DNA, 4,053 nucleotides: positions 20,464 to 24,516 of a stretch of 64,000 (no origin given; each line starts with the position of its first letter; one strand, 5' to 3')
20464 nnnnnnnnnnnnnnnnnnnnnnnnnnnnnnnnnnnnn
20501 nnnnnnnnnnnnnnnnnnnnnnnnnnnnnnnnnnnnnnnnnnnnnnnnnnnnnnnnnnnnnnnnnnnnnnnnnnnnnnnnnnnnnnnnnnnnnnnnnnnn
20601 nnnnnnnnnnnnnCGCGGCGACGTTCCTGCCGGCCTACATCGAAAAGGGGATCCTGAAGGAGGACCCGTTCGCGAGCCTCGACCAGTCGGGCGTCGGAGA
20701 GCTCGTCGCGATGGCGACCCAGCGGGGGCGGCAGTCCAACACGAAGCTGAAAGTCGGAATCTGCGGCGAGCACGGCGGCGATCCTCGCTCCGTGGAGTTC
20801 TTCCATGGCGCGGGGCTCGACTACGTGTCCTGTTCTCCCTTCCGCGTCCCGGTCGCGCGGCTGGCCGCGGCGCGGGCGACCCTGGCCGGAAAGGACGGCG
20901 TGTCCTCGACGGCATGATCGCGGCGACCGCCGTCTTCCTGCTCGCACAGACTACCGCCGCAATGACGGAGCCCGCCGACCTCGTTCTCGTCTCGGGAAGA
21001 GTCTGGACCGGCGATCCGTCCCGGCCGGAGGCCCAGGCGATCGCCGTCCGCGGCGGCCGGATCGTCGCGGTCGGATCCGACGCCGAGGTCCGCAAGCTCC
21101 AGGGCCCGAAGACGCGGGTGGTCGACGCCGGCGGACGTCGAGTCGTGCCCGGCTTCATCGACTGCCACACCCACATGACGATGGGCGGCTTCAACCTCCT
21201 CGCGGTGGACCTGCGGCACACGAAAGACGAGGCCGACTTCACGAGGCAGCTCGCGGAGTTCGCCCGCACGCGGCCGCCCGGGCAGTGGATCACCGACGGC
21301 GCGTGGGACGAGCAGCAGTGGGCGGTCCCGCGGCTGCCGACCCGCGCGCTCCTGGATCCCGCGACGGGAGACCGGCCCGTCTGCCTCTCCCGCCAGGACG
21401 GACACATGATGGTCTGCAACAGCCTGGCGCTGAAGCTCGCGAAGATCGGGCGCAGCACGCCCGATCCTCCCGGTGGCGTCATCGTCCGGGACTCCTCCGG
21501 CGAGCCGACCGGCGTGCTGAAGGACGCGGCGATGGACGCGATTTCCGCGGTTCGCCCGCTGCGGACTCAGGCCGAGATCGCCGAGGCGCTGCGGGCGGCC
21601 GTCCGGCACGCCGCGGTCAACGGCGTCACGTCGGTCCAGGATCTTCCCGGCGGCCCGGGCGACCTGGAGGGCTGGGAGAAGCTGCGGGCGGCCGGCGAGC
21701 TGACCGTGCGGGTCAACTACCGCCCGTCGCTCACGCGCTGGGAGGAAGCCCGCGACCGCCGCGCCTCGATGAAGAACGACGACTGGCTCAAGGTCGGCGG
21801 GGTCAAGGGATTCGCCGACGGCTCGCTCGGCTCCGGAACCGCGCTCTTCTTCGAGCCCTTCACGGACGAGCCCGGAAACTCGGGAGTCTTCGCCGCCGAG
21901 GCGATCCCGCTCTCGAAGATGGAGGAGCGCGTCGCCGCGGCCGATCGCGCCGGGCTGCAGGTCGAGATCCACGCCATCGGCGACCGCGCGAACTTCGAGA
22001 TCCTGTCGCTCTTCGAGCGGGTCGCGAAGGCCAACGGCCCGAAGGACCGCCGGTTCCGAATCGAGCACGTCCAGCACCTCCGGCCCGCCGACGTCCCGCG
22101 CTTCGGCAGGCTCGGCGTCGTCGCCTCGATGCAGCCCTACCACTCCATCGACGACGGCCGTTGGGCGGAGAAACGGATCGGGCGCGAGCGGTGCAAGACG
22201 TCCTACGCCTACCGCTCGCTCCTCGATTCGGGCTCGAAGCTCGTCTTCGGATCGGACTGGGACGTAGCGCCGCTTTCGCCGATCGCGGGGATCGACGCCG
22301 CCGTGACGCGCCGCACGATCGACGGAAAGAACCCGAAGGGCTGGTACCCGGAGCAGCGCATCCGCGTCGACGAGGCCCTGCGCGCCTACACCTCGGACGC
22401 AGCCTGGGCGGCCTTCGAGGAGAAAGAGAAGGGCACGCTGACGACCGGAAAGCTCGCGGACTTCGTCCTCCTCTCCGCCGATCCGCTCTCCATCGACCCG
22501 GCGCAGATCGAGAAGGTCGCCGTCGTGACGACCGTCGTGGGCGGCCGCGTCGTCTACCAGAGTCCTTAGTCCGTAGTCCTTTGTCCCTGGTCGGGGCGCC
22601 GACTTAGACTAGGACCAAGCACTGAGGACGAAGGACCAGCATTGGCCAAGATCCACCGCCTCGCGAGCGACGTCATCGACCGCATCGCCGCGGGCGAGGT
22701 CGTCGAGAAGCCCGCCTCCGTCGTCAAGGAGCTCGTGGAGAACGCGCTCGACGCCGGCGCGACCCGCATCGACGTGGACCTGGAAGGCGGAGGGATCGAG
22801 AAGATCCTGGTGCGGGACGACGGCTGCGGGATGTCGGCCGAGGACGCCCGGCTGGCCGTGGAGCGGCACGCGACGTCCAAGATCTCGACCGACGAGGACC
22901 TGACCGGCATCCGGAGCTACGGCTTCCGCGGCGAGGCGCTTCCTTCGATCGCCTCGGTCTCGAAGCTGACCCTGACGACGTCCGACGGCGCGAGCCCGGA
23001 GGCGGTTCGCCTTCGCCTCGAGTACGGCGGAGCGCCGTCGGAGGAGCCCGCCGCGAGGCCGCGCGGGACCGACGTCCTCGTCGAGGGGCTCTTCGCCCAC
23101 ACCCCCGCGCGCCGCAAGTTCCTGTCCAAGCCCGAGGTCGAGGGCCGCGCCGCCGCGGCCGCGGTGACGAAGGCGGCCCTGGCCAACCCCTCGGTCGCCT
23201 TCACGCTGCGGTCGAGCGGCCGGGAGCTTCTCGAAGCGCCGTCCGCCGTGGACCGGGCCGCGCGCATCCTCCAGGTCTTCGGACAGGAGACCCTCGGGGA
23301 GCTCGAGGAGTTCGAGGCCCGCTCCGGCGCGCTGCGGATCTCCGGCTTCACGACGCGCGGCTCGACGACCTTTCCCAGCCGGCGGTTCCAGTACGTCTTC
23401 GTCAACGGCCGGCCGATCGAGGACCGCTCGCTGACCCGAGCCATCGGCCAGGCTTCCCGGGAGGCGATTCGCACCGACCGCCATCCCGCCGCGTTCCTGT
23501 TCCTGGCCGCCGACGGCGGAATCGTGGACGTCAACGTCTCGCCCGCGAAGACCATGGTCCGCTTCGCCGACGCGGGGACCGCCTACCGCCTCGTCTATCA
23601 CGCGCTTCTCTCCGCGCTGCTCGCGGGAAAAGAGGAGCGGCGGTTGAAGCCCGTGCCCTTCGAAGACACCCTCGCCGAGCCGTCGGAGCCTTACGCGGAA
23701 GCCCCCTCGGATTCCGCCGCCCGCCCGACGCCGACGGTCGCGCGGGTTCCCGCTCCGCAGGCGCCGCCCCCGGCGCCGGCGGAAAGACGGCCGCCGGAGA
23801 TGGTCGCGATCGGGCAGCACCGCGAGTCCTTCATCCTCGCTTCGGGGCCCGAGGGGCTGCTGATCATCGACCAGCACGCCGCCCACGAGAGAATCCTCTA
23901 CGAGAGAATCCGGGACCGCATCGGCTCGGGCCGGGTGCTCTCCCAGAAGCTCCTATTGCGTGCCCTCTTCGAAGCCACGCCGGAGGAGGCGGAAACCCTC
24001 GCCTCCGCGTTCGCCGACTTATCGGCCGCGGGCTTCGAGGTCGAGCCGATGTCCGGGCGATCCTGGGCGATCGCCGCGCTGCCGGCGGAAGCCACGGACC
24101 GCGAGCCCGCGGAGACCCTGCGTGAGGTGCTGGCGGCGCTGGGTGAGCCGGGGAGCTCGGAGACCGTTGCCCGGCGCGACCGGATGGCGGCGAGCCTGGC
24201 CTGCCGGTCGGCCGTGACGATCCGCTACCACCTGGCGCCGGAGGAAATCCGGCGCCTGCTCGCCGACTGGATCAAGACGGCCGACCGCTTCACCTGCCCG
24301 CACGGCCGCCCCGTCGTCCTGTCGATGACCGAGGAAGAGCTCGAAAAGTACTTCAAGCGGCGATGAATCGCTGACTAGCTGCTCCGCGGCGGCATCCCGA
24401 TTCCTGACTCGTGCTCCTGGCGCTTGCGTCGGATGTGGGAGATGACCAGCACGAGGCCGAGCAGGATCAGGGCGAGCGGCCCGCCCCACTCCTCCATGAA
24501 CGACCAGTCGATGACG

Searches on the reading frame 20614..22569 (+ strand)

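Call 62: search_protein_families(library=pfam, proteins=[window:20614-22569:+], max_evalue=0.00001)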
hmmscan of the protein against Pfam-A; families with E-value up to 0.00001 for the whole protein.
window:20614-22569:+ (651 aa): 2 families
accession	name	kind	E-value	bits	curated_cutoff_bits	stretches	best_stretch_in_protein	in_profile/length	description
PF07969.17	Amidohydro_3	-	1.5e-118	397.7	29.7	1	168-648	1-472/472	Amidohydrolase family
PF01979.26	Amidohydro_1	-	1.6e-17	64.2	25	1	320-647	32-345/345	Amidohydrolase family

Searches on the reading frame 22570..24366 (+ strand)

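Call 62: search_protein_families(library=pfam, proteins=[window:22570-24366:+], max_evalue=0.00001)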
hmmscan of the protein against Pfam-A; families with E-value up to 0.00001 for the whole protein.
window:22570-24366:+ (598 aa): 4 families
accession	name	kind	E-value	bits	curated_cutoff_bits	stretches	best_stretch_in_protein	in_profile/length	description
PF08676.16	MutL_C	-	3.9e-32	111.3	25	1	414-551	1-138/142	MutL C terminal dimerisation domain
PF01119.25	DNA_mis_repair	-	2.3e-27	95.4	26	1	233-350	1-118/119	DNA mismatch repair protein, C-terminal domain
PF13589.12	HATPase_c_3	-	8.9e-12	45.6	25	1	49-145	4-100/137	Histidine kinase-, DNA gyrase B-, and HSP90-like ATPase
PF02518.31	HATPase_c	-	4.2e-07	30.8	26.4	1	49-113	7-74/111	Histidine kinase-, DNA gyrase B-, and HSP90-like ATPase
